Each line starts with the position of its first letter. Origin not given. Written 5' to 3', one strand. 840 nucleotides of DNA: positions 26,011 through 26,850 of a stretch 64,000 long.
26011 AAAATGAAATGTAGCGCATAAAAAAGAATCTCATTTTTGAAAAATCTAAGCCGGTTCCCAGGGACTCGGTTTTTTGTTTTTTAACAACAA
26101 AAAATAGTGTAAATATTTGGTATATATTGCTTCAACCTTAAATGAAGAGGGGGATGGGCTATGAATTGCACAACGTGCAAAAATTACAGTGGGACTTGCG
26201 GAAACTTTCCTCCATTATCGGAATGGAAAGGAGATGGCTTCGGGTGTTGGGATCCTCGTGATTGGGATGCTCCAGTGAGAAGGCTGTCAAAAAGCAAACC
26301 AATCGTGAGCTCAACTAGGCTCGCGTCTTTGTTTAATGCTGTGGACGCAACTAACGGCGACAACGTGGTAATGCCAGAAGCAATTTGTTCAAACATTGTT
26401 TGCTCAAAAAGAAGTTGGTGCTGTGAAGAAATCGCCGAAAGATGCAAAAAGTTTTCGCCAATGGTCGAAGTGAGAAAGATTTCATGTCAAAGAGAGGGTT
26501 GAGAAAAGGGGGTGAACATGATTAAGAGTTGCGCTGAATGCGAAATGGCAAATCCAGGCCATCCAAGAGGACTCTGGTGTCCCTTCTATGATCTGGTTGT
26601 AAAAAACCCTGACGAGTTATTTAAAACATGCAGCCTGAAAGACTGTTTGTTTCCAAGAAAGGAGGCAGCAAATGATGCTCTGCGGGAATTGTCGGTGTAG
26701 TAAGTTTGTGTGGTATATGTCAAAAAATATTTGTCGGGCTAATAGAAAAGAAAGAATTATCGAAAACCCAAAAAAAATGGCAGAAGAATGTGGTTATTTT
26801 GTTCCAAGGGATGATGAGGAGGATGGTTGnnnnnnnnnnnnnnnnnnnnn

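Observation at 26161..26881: Tightly coupled operon of three paralogous small CxxC cysteine-rich proteins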

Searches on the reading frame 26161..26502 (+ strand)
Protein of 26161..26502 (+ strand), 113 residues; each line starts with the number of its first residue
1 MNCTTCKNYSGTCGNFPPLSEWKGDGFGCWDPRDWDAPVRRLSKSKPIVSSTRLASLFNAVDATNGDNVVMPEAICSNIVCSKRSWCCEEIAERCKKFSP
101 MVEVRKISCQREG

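Call 6: search_protein_families(library=pfam, proteins=[window:26161-26502:+], max_evalue=1)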
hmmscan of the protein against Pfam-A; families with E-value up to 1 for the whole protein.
window:26161-26502:+ (113 aa): 0 families

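Call 7: search_protein_families(library=phrogs, proteins=[window:26161-26502:+], max_evalue=1)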
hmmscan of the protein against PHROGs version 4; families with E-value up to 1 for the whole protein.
window:26161-26502:+ (113 aa): 1 family
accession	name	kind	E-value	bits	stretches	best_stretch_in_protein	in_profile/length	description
phrog_25387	-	transcription regulation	0.00031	21.8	1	50-103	5-56/75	late promoter transcriptional regulator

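Call 11: find_homologous_proteins(query=window:26161-26502:+, max_evalue=0.01)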
Query window:26161-26502:+ (113 aa): 1 proteins with E <= 0.01 among 1 candidates.
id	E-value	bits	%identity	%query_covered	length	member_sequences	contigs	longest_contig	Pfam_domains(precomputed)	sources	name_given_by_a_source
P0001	1.5e-73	262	100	100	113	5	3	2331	-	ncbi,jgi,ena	jgi:hypothetical protein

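Call 15: find_encoding_contigs(protein=P0001, flank=6000, max_places=10)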
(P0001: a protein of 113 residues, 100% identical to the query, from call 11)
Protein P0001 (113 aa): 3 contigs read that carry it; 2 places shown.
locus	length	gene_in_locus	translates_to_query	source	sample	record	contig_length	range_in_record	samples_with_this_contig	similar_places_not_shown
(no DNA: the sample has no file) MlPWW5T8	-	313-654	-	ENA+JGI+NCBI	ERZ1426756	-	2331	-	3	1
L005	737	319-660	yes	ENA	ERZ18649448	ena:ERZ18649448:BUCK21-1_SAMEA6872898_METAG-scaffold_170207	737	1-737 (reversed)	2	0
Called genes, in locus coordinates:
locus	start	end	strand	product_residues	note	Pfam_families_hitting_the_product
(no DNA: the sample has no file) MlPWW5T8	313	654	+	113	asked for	-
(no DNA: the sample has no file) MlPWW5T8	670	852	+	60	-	-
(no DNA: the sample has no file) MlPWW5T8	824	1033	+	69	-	-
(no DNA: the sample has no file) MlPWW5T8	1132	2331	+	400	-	?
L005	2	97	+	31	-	?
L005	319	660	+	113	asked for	-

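Call 29: search_protein_representatives(protein=window:26161-26502:+)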
Query: 113 residues. Proteins with E-value up to 0.001 (for the whole library): 5; up to 1e-10: 2; up to 1e-30: 1. The best 5 are listed.
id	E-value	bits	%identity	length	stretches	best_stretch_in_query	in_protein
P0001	4.8e-74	262.4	100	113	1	1-113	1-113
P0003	1.9e-16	76.5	45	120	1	1-103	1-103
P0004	1.9e-05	40.9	32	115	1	1-106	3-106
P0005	1.3e-04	38.3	33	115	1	1-102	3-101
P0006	6.6e-04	36.0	47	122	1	1-60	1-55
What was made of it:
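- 26161..26502 (+): ORF1, 113 aa, with two 4-Cys clusters: C3, C6, C13, C29 and C76, C81, C87, C95. Only 5 representatives match among 1.84 billion proteins (call 29).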

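Call 37: find_encoding_contigs(protein=P0003, flank=4000, max_places=4)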
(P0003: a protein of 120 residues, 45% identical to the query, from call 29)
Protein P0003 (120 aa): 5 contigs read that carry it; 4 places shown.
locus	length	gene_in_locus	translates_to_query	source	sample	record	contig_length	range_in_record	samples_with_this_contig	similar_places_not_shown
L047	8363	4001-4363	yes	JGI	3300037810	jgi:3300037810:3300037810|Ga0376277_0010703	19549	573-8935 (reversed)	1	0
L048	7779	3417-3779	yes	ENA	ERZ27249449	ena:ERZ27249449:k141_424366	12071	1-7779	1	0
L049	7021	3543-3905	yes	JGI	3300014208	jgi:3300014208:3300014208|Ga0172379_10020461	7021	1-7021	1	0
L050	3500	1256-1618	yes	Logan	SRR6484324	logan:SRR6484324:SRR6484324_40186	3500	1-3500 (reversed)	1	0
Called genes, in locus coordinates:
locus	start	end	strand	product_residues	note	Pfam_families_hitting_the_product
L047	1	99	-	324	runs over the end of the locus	PF06144:DNA_pol3_delta, PF21694:DNA_pol3_delta_C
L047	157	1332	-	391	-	PF11258:DUF3048, PF17479:DUF3048_C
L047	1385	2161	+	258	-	PF20582:UPF0758_N, PF04002:RadC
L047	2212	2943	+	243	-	PF02604:PhdYeFM_antitox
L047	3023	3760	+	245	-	PF13487:HD_5 (weak), PF01966:HD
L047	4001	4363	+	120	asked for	-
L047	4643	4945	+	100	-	-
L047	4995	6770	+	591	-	PF09972:DUF2207, PF20990:DUF2207_C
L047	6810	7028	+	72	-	PF07866:DUF1653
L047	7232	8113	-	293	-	PF01149:Fapy_DNA_glyco, PF06831:H2TH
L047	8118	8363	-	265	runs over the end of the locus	-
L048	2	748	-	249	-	?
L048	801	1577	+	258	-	PF20582:UPF0758_N, PF04002:RadC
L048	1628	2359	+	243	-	PF02604:PhdYeFM_antitox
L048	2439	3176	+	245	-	PF13487:HD_5 (weak), PF01966:HD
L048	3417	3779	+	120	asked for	-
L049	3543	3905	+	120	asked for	-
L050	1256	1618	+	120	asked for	-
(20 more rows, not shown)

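Call 38: find_encoding_contigs(protein=P0006, flank=4000, max_places=4)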
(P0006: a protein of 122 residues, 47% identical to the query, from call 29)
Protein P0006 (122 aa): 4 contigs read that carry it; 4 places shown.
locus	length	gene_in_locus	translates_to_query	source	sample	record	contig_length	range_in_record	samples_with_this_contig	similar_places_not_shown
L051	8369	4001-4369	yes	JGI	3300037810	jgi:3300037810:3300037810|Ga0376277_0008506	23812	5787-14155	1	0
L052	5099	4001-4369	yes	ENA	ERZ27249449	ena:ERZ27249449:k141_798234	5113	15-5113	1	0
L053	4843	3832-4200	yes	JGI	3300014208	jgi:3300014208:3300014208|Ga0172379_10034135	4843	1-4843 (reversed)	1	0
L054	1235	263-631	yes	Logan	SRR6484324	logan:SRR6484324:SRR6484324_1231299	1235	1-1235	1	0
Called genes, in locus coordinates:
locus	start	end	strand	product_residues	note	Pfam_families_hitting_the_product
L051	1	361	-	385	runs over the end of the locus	PF02670:DXP_reductoisom, PF08436:DXP_redisom_C, PF13288:DXPR_C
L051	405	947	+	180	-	PF02367:TsaE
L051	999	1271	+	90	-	PF01649:Ribosomal_S20p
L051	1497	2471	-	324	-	PF21694:DNA_pol3_delta_C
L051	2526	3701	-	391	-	PF11258:DUF3048, PF17479:DUF3048_C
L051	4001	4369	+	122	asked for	-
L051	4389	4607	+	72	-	-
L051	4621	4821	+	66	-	-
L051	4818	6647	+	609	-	PF09972:DUF2207, PF20990:DUF2207_C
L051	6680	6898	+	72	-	PF07866:DUF1653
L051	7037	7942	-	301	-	PF01149:Fapy_DNA_glyco, PF06831:H2TH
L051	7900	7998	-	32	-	-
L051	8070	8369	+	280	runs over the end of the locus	PF02498:Bro-N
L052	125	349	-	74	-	PF02670:DXP_reductoisom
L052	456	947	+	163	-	PF02367:TsaE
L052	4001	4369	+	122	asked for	-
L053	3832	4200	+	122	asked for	-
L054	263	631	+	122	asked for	-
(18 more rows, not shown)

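Call 41: predict_structure(alignment_id=A4)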
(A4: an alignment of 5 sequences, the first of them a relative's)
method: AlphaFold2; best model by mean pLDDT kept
length: 113 residues; sequences in the alignment: 5
mean_pLDDT: 38.1   pTM: 0.19
mean pLDDT of the five models: 38.1, 36.2, 35.3, 34.2, 32.3
residues with pLDDT >= 90: 0; 70-90: 0; 50-70: 16; < 50: 97
segments of 3 or more residues with pLDDT < 50: 1-80, 100-113
pLDDT, mean of each block of 10 residues (from residue 1): 36 37 37 32 28 31 37 41 51 54 37 34
secondary structure, 60 per line:
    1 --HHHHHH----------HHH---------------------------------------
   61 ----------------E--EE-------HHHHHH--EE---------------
elements in order: H3-8 H89-94
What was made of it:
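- The ORF1 model failed (pLDDT 38, call 41).
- Tried and rejected: AlphaFold2 of ORF1 with a 5-sequence alignment. pLDDT 38, unusable, so no fold search was run on it (call 41).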

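Call 61: search_solved_structures(query=A2, max_evalue=10, show_alignments=2)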
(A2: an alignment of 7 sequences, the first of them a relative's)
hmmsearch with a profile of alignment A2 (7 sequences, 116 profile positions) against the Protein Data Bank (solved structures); distinct sequences matched with E-value up to 10: 0.

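Call 94: search_protein_families(library=phrogs, alignment_id=A2, max_evalue=0.1)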
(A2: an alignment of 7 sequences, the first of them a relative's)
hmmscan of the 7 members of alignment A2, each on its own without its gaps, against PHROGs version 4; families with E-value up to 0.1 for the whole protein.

A. member 1, P0001 (113 aa): 1 family
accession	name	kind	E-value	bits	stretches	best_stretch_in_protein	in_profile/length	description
phrog_25387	-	transcription regulation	0.00031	21.8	1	50-103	5-56/75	late promoter transcriptional regulator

B. families by the number of members that match (of 7 scanned): 1 family
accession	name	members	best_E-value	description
phrog_25387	-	1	0.00031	late promoter transcriptional regulator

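Call 95: search_dna_similar(query=window:26161-26499:+, collection=phages, mode=protein, max_evalue=1, max_rows=10)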
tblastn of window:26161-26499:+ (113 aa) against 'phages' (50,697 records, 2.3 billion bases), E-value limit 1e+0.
Records with a match: 7; places in all: 7; records where one place covers at least 80% of the query: 0.
Best place of each record, by identity: <60% 7.
By first word of the organism name: Sinorhizobium 7.
By host as written in the record: Sinorhizobium meliloti 7.
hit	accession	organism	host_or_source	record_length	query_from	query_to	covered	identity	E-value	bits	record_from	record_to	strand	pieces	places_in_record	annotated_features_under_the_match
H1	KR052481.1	Sinorhizobium phage phiM19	Sinorhizobium meliloti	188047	49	102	48%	37.0%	7e-1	34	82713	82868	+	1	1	late promoter transcription accessory protein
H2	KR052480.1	Sinorhizobium phage phiM7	Sinorhizobium meliloti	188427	49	102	48%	37.0%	7e-1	34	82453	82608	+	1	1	late promoter transcription accessory protein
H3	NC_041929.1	Sinorhizobium phage phiM7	Sinorhizobium meliloti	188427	49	102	48%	37.0%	7e-1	34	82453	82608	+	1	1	late promoter transcriptional regulator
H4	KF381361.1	Sinorhizobium phage phiM12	Sinorhizobium meliloti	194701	49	102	48%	37.0%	7e-1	34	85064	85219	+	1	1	late promoter transcription accessory protein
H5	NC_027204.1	Sinorhizobium phage phiM12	Sinorhizobium meliloti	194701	49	102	48%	37.0%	7e-1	34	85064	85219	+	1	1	late promoter transcriptional regulator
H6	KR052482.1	Sinorhizobium phage phiN3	Sinorhizobium meliloti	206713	49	102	48%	37.0%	7e-1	34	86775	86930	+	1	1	late promoter transcription accessory protein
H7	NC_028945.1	Sinorhizobium phage phiN3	Sinorhizobium meliloti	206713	49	102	48%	37.0%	7e-1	34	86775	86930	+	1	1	late promoter transcriptional regulator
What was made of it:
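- On Phage T4 gp33-like late transcription accessory protein (phrog_25387): None of the other six members does (call 94). tblastn against phages gives E 0.7 (call 95).
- Tried and rejected: Rejected (calls 94, 95).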

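Call 100: search_protein_families(library=padloc, proteins=[window:26161-26502:+], max_evalue=0.01)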
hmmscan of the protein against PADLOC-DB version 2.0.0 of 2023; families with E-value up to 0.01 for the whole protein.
window:26161-26502:+ (113 aa): 0 families

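Call 101: search_protein_families(library=ncbifam, proteins=[window:26161-26502:+], max_evalue=1)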
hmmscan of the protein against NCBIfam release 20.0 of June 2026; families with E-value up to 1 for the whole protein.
window:26161-26502:+ (113 aa): 0 families

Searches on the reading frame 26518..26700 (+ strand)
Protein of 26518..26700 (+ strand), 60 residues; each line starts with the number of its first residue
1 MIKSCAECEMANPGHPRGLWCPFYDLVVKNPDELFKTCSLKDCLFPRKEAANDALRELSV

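Call 6: search_protein_families(library=pfam, proteins=[window:26518-26700:+], max_evalue=1)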
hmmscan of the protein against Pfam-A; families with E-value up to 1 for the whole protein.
window:26518-26700:+ (60 aa): 0 families

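Call 7: search_protein_families(library=phrogs, proteins=[window:26518-26700:+], max_evalue=1)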
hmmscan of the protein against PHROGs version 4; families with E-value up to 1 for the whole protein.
window:26518-26700:+ (60 aa): 0 families

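Call 12: find_homologous_proteins(query=window:26518-26700:+, max_evalue=0.1)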
Query window:26518-26700:+: no candidate shares three 5-residue words with the query. No homologue found.

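Call 86: search_solved_structures(query=A7, max_evalue=10, show_alignments=3)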
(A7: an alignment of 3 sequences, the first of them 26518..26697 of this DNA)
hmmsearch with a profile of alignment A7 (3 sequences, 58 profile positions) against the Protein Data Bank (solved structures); distinct sequences matched with E-value up to 10: 2.
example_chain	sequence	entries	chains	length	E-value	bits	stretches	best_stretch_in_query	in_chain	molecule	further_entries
2zvs_A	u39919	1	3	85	0.082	16.4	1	4-41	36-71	Uncharacterized ferredoxin-like protein yfhL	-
3ubr_A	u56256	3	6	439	2.5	11.6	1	4-42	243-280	Cytochrome c-552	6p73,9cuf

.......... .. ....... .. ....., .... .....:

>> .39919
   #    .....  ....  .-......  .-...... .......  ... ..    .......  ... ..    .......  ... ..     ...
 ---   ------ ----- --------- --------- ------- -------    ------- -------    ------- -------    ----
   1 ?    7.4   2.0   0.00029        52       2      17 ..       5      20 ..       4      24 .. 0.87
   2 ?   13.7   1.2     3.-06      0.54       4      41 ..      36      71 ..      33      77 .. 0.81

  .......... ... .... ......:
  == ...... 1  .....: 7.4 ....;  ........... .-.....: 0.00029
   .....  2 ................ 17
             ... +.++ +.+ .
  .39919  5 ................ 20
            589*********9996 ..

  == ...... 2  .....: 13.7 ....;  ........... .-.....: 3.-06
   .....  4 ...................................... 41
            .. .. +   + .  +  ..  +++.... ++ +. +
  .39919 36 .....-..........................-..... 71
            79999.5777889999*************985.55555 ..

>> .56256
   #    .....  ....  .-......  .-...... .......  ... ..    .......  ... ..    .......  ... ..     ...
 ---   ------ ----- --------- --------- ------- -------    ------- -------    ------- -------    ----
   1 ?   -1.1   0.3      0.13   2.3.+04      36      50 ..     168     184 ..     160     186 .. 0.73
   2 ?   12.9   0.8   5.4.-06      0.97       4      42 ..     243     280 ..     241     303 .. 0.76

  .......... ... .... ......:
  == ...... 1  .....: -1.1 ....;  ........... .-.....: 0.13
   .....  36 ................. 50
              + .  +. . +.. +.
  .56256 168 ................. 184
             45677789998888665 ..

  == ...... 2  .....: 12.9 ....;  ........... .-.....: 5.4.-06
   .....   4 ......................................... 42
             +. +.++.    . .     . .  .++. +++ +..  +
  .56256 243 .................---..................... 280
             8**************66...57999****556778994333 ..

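Call 100: search_protein_families(library=padloc, proteins=[window:26518-26700:+], max_evalue=0.01)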
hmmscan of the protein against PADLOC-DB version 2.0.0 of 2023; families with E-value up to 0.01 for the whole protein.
window:26518-26700:+ (60 aa): 0 families

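Call 101: search_protein_families(library=ncbifam, proteins=[window:26518-26700:+], max_evalue=1)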
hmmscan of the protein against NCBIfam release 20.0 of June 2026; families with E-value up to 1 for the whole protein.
window:26518-26700:+ (60 aa): 0 families
